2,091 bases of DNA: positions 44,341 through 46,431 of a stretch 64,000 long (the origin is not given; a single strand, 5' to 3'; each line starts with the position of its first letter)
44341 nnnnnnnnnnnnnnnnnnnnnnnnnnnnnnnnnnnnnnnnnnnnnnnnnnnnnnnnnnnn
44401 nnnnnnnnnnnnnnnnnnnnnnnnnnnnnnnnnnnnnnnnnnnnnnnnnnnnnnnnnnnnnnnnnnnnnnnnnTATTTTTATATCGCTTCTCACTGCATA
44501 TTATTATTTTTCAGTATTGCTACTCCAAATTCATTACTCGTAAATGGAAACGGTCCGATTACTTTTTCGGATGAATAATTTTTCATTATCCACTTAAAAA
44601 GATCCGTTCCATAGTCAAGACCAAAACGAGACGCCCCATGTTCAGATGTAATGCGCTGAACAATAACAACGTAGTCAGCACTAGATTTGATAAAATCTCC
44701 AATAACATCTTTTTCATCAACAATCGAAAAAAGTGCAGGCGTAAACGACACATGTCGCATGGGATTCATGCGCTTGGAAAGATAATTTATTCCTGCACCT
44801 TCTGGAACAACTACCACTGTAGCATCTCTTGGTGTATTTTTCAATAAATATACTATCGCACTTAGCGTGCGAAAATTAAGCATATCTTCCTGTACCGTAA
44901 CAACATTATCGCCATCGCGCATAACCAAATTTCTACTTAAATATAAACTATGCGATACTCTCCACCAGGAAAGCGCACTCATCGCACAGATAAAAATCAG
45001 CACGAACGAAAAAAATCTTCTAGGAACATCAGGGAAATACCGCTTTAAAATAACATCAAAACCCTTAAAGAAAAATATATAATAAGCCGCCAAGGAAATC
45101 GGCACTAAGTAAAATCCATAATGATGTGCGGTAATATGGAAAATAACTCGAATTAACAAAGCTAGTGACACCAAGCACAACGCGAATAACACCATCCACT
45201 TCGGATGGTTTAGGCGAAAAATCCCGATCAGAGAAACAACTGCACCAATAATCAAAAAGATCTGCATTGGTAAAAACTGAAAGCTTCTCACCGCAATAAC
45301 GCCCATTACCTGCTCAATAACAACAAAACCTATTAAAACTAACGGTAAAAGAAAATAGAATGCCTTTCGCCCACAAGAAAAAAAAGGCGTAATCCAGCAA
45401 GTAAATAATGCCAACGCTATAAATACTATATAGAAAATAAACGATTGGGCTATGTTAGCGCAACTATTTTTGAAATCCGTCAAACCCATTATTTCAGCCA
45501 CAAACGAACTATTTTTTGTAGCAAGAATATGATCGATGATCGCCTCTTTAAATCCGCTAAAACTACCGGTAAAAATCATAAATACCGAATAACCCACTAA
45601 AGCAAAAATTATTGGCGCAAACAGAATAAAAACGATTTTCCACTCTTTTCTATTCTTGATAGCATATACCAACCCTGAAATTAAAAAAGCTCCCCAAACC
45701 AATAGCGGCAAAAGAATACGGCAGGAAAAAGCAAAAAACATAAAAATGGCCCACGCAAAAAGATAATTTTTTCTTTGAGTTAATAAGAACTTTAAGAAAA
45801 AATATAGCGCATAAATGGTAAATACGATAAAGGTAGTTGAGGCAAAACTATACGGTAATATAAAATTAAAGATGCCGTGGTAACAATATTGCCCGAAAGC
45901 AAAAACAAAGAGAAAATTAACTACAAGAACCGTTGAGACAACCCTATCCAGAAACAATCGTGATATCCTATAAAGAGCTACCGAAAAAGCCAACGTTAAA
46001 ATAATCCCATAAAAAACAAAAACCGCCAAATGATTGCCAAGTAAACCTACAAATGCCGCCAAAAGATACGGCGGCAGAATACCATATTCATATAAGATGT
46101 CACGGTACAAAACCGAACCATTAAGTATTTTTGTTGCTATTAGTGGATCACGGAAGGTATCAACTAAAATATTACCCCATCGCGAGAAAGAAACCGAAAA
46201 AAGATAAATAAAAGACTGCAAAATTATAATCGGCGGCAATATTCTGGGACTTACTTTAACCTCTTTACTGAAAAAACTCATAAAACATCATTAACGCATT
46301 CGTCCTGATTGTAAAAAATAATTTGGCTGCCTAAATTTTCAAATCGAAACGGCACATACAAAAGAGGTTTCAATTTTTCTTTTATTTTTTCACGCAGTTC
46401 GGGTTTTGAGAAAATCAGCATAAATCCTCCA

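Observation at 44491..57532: Unusual 13-kb sugar-modification cluster with two TPP-dependent C2-transfer modules and a B12-radical-SAM enzyme, wedged inside a dap/lys operon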

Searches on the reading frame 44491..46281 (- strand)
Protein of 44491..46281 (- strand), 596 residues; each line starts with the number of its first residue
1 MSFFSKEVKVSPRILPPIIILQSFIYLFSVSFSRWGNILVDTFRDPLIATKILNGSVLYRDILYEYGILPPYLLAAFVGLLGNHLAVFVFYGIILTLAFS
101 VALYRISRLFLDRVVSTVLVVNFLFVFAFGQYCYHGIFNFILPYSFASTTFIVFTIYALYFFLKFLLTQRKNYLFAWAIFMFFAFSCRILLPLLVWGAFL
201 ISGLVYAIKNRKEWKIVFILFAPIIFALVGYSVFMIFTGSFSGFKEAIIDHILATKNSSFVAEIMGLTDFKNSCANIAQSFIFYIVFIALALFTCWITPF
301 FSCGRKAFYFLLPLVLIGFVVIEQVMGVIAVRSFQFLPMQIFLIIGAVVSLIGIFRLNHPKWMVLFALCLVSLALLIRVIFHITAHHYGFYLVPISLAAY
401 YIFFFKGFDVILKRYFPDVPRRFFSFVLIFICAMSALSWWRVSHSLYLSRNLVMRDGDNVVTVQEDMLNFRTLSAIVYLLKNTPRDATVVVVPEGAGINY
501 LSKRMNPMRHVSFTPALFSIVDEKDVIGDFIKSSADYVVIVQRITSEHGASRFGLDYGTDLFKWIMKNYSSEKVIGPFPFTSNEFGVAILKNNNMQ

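Call 3: search_protein_families(library=pfam, proteins=[window:44491-46281:-])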
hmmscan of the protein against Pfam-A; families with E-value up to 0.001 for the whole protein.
window:44491-46281:- (596 aa): 0 families

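Call 5: search_protein_families(library=ncbifam, proteins=[window:44491-46281:-], max_evalue=0.01)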
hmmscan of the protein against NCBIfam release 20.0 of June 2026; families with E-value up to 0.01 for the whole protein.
window:44491-46281:- (596 aa): 0 families

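Call 14: search_protein_families(library=pfam, proteins=[window:44491-46281:-], max_evalue=10)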
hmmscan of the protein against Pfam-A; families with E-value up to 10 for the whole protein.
window:44491-46281:- (596 aa): 2 families
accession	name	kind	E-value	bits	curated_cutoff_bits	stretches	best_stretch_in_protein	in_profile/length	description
PF13231.12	PMT_2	-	0.0035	18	26.1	1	68-227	4-155/160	Dolichyl-phosphate-mannose-protein mannosyltransferase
PF11992.13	TgpA_N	-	1.6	8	30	2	193-320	21-115/333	TgpA N-terminal domain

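Call 45: find_homologous_proteins(query=window:44491-46281:-, max_evalue=0.001)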
Query window:44491-46281:- (596 aa): 83 proteins with E <= 0.001 among 8000 candidates.
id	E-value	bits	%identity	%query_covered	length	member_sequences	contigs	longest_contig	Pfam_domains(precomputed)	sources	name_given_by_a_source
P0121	0.0e+0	1302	100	100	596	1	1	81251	-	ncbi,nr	ncbi:MAG: glycosyltransferase family 39 protein [Candidatus Omnitrophica bacterium]|nr:glycosyltrans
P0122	1.1e-127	446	42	96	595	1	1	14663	-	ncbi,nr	ncbi:MAG: hypothetical protein NTY34_02550 [Candidatus Omnitrophica bacterium]|nr:hypothetical prote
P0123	8.6e-124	433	42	96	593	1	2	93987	-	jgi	jgi:hypothetical protein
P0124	4.3e-122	427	38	99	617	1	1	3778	-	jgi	jgi:hypothetical protein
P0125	3.1e-121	424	41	97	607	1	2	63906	-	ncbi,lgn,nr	ncbi:MAG: hypothetical protein KKH94_00315 [Candidatus Omnitrophica bacterium]|nr:hypothetical prote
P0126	7.7e-119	416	38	99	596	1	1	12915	-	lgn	-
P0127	3.3e-118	414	40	97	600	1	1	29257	PF13231.13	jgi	-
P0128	2.3e-116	408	39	96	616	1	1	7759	-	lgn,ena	-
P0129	2.5e-113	398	40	96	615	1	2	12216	PF13231.13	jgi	jgi:hypothetical protein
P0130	8.1e-111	390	37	97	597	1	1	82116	-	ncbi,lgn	-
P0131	3.0e-110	388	38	96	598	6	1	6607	-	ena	-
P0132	1.5e-109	386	36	97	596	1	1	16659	-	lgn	-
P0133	1.1e-108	383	38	96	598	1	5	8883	-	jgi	jgi:hypothetical protein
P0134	1.1e-108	383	39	96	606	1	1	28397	PF13231.13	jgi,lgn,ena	-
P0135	1.4e-108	382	36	96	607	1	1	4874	-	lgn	-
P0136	3.1e-107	378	37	96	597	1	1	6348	PF13231.13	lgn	-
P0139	5.0e-105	371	39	91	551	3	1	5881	PF13231.13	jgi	-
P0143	1.5e-101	359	37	96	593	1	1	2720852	PF13231.13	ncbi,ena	-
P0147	1.3e-97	346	35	96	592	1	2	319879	PF13231.13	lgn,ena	-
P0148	4.5e-95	338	35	97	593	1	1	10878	PF13231.13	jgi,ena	-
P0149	6.8e-95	337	36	96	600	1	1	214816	PF13231.13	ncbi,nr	ncbi:MAG: glycosyltransferase family 39 protein [Candidatus Saelkia tenebricola]|nr:glycosyltransfer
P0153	5.5e-93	331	34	96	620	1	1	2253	PF13231.13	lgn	-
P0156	4.7e-91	325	34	96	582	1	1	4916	PF13231.13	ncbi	-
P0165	4.2e-73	265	33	98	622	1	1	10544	PF13231.13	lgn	-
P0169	5.1e-67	245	29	97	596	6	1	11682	PF13231.13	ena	-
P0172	2.0e-65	240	31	95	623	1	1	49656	PF13231.13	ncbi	ncbi:ArnT family glycosyltransferase [Candidatus Omnitrophota bacterium]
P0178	2.4e-62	230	32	95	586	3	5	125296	PF13231.13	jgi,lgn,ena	-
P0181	4.1e-52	196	43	42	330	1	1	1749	PF13231.13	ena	-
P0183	1.5e-36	145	29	39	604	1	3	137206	PF13231.13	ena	-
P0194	2.5e-21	94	31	27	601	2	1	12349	PF13231.13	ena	-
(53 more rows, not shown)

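Call 46: find_encoding_contigs(protein=P0143, flank=10000, max_places=1)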
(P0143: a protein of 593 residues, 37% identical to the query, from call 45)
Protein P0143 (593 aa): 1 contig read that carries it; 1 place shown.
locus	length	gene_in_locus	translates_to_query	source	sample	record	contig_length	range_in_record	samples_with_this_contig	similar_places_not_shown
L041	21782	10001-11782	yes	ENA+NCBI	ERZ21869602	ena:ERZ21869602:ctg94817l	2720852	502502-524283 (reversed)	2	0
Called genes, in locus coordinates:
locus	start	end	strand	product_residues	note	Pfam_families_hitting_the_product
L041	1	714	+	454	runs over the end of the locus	PF00079:Serpin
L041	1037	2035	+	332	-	-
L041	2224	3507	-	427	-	PF00202:Aminotran_3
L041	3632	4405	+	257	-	PF01885:PTS_2-RNA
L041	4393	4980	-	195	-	PF03938:OmpH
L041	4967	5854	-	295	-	PF00106:adh_short, PF01370:Epimerase (weak), PF08659:KR, PF13561:adh_short_C2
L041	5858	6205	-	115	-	PF07238:PilZ (faint)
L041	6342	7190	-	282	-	PF01261:AP_endonuc_2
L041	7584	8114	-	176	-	-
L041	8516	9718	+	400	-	PF00155:Aminotran_1_2, PF01041:DegT_DnrJ_EryC1, PF01053:Cys_Met_Meta_PP (weak), PF01212:Beta_elim_lyase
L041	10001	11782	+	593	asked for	PF13231:PMT_2 (weak)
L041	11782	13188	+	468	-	PF02310:B12-binding, PF04055:Radical_SAM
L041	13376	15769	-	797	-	PF09586:YfhO (weak)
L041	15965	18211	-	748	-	PF09586:YfhO (weak)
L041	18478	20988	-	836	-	-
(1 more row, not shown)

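Call 47: find_encoding_contigs(protein=P0149, flank=10000, max_places=1)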
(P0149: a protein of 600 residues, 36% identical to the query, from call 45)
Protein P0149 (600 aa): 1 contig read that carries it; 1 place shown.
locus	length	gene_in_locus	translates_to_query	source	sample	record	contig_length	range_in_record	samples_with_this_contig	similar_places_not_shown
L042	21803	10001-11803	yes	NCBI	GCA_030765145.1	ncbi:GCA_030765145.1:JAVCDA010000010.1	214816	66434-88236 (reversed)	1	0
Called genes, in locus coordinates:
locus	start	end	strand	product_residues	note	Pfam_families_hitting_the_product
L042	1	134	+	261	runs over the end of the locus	PF00106:adh_short, PF05368:NmrA (weak), PF08659:KR, PF13561:adh_short_C2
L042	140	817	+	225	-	PF00535:Glycos_transf_2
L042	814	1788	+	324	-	PF01073:3Beta_HSD, PF01370:Epimerase, PF02719:Polysacc_synt_2, PF04321:RmlD_sub_bind (weak), PF05368:NmrA, PF07993:NAD_binding_4 (faint), PF16363:GDP_Man_Dehyd, PF13460:NAD_binding_10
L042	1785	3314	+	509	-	PF02310:B12-binding, PF04055:Radical_SAM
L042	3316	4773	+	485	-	PF02310:B12-binding, PF04055:Radical_SAM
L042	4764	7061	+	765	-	-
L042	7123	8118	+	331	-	PF00288:GHMP_kinases_N, PF08544:GHMP_kinases_C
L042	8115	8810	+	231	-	PF00483:NTP_transferase, PF12804:NTP_transf_3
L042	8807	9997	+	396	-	PF00155:Aminotran_1_2, PF01041:DegT_DnrJ_EryC1, PF00266:Aminotran_5 (weak), PF01053:Cys_Met_Meta_PP, PF01212:Beta_elim_lyase (faint)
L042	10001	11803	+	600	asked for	PF13231:PMT_2 (weak)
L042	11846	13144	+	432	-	PF00206:Lyase_1, PF10397:ADSL_C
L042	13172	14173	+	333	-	PF00586:AIRS, PF02769:AIRS_C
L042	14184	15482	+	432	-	PF02844:GARS_N, PF01071:GARS_A, PF02222:ATP-grasp, PF02655:ATP-grasp_3, PF02786:CPSase_L_D2 (weak), PF02843:GARS_C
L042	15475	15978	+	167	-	PF00731:AIRC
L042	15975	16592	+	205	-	PF01300:Sua5_yciO_yrdC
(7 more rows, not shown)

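Call 48: find_encoding_contigs(protein=P0121, flank=10000, max_places=1)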
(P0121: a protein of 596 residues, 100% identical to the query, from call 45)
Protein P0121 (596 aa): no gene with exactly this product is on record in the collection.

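Call 50: search_solved_structures(query=A2, max_evalue=1)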
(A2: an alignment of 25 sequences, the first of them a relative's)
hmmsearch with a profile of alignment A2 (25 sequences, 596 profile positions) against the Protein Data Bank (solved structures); distinct sequences matched with E-value up to 1: 0.

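Call 57: predict_structure(alignment_id=A2)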
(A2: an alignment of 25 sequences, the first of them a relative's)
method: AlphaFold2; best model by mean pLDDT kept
length: 596 residues; sequences in the alignment: 25
mean_pLDDT: 88.1   pTM: 0.90
mean pLDDT of the five models: 88.1, 87.5, 86.0, 85.8, 84.3
residues with pLDDT >= 90: 343; 70-90: 203; 50-70: 43; < 50: 7
segments of 3 or more residues with pLDDT < 50: 1-7
pLDDT, mean of each block of 10 residues (from residue 1): 46 87 95 82 86 91 88 96 92 96 97 95 93 69 90 98 96 96 94 96 94 88 95 93 88 82 88 91 84 74 60 70 60 79 95 93 96 94 82 93 89 83 85 85 89 82 89 94 96 91 90 87 92 96 88 94 97 96 95 86
secondary structure, 60 per line:
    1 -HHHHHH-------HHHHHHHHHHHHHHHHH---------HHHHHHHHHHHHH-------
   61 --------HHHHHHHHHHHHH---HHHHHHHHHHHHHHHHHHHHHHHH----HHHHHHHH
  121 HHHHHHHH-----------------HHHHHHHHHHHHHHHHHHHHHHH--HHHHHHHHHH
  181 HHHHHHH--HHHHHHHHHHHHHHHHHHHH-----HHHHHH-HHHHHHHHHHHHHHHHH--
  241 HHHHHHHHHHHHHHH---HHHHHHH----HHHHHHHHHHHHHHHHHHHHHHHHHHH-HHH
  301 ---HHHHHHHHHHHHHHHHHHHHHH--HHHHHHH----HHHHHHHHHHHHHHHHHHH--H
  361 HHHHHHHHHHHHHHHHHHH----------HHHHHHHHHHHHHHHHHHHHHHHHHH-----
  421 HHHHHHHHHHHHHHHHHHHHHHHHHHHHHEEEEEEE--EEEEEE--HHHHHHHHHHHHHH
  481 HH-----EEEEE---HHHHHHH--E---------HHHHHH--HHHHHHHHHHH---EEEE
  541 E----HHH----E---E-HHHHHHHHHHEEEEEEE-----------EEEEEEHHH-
elements in order: H2-7 H15-31 H41-53 H69-81 H85-108 H113-128 H146-168 H171-187 H190-209 H215-220 H222-238 H241-255 H259-265 H270-296 H304-325 H328-334 H339-357 H360-379 H390-415 H421-449 E450-456 E459-464 H467-482 E488-492 H496-502 H515-520 H523-533 E537-541 H559-568 E569-575 E587-592

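Call 60: fold_search(model_id=the predicted structure, library=pdb)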
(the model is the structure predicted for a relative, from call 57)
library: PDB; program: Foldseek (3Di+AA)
matches with E <= 10: 377; with E <= 0.001: 23
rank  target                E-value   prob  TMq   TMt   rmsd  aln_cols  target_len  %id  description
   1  9n9j_I                5.0e-08  1.00  0.48  0.42  19.4       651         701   13  Structure of a GRP94 folding intermediate engaged with a CCDC134- and FKBP11-bound secretory translocon (released 2025-11-19)
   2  8pn9_A                1.5e-07  1.00  0.49  0.46  16.4       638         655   13  Structure of human oligosaccharyltransferase OST-A complex bound to NGI-1 (released 2024-05-08)
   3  6s7t_A                2.5e-07  1.00  0.49  0.43  17.3       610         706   12  Cryo-EM structure of human oligosaccharyltransferase complex OST-B (released 2019-12-18)
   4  6c26_A                3.0e-07  1.00  0.47  0.44  17.9       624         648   13  The Cryo-EM structure of a eukaryotic oligosaccharyl transferase complex (released 2018-01-31)
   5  8agc_A                5.5e-07  1.00  0.49  0.43  18.2       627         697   14  Structure of yeast oligosaccharylransferase complex with lipid-linked oligosaccharide and non-acceptor peptide bound (released 2022-12-07)
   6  8b6l_I                7.4e-07  1.00  0.49  0.43  19.1       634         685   13  Subtomogram average of the human Sec61-TRAP-OSTA-translocon (released 2022-12-07)
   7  7e9s_A                1.0e-06  1.00  0.46  0.33  19.3       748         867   13  Archaeal oligosaccharyltransferase AglB from Archaeoglobus fulgidus in complex with an inhibitory peptide and a dolich (released 2021-09-08)
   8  6ezn_F                1.1e-06  1.00  0.48  0.45  17.6       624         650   14  Cryo-EM structure of the yeast oligosaccharyltransferase (OST) complex (released 2018-01-17)
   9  7oci_F                1.2e-06  1.00  0.47  0.44  17.6       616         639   13  Cryo-EM structure of yeast Ost6p containing oligosaccharyltransferase complex (released 2022-02-16)
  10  8age_A                1.3e-06  1.00  0.52  0.48  16.7       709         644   12  Structure of yeast oligosaccharylransferase complex with acceptor peptide bound (released 2022-12-07)
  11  3wak                  1.4e-06  1.00  0.46  0.34  16.7       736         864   13  Crystal structure of the Archaeoglobus fulgidus oligosaccharyltransferase (O29867_ARCFU) in the apo form (released 2013-10-30)
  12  3waj                  1.6e-06  1.00  0.45  0.36  16.5       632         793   13  Crystal structure of the Archaeoglobus fulgidus oligosaccharyltransferase (O29867_ARCFU) complex with Zn and sulfate (released 2013-10-30)
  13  8agb_A                1.8e-06  1.00  0.48  0.45  17.5       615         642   13  Structure of yeast oligosaccharylransferase complex with lipid-linked oligosaccharide bound (released 2022-12-07)
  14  6s7o_A                2.7e-06  1.00  0.49  0.45  16.3       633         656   13  Cryo-EM structure of human oligosaccharyltransferase complex OST-A (released 2019-12-18)
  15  7zli_A                7.8e-06  1.00  0.49  0.45  15.7       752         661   12  Cryo-EM structure of C-mannosyltransferase CeDPY19, in complex with Dol25-P-Man and bound to CMT2-Fab and anti-Fab nan (released 2023-01-11)
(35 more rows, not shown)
